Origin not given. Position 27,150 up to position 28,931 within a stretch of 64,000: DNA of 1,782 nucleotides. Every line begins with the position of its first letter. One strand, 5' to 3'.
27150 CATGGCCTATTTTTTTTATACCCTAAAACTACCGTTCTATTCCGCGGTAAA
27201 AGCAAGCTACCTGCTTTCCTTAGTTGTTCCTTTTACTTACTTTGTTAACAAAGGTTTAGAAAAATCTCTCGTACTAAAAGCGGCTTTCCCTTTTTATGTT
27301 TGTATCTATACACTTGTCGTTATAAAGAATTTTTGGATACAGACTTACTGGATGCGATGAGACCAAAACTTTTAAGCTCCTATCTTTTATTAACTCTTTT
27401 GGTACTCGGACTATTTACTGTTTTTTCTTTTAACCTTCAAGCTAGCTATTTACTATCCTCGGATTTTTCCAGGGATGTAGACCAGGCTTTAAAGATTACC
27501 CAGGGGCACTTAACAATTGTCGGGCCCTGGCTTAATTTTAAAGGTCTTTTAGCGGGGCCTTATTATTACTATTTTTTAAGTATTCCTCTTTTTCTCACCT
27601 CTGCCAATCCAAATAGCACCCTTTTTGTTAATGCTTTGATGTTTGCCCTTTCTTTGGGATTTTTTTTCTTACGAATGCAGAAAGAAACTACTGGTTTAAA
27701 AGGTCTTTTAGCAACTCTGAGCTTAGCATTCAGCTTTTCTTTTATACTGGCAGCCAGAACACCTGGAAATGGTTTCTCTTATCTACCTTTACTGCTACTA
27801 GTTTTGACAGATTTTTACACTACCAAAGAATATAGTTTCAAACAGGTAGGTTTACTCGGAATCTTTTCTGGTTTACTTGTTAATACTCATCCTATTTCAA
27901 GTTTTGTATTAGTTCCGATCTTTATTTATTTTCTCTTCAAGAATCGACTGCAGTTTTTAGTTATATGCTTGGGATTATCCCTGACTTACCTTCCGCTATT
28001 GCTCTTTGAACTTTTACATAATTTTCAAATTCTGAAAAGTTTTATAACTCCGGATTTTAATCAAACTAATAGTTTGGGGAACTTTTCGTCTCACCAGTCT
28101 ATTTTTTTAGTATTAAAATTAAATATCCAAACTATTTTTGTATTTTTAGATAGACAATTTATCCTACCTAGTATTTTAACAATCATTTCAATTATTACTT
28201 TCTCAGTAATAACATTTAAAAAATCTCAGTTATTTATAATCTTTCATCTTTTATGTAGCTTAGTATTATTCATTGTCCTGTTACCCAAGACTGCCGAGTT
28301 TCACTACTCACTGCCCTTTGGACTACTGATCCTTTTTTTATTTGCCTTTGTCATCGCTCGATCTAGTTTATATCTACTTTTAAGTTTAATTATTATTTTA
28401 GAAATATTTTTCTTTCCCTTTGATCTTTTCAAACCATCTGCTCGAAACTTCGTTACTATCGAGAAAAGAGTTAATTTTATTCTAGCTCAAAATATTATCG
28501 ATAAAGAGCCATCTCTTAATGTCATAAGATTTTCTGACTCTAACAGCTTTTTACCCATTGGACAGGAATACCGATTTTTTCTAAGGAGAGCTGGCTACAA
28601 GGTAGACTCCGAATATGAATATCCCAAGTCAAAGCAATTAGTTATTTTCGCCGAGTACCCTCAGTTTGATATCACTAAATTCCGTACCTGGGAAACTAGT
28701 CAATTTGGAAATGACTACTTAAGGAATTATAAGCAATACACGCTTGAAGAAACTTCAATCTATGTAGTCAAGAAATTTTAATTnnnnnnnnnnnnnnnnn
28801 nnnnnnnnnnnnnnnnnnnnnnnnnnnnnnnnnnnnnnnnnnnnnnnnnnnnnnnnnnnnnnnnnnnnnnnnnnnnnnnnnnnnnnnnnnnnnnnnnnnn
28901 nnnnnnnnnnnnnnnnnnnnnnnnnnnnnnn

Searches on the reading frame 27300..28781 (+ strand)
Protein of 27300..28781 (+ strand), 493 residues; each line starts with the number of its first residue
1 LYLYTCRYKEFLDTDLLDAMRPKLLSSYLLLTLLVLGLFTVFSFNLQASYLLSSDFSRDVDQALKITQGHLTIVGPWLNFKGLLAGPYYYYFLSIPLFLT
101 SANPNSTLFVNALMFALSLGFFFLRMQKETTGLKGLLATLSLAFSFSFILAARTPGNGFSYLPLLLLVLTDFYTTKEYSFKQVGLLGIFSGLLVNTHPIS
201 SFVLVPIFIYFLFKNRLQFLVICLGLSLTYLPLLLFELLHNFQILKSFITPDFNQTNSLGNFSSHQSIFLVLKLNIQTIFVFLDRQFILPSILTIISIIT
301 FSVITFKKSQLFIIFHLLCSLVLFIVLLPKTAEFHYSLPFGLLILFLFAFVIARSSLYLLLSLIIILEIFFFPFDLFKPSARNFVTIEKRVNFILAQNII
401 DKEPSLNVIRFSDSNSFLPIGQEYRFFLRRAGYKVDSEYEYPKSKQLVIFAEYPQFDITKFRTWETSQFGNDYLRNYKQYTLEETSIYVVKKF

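Call 9: search_protein_families(library=pfam, proteins=[window:27300-28781:+], max_evalue=0.001)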
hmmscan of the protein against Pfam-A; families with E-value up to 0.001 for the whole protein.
window:27300-28781:+ (493 aa): 1 family
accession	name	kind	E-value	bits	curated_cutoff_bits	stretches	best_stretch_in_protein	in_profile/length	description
PF13231.12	PMT_2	-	0.00074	20.2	26.1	1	87-216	4-136/160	Dolichyl-phosphate-mannose-protein mannosyltransferase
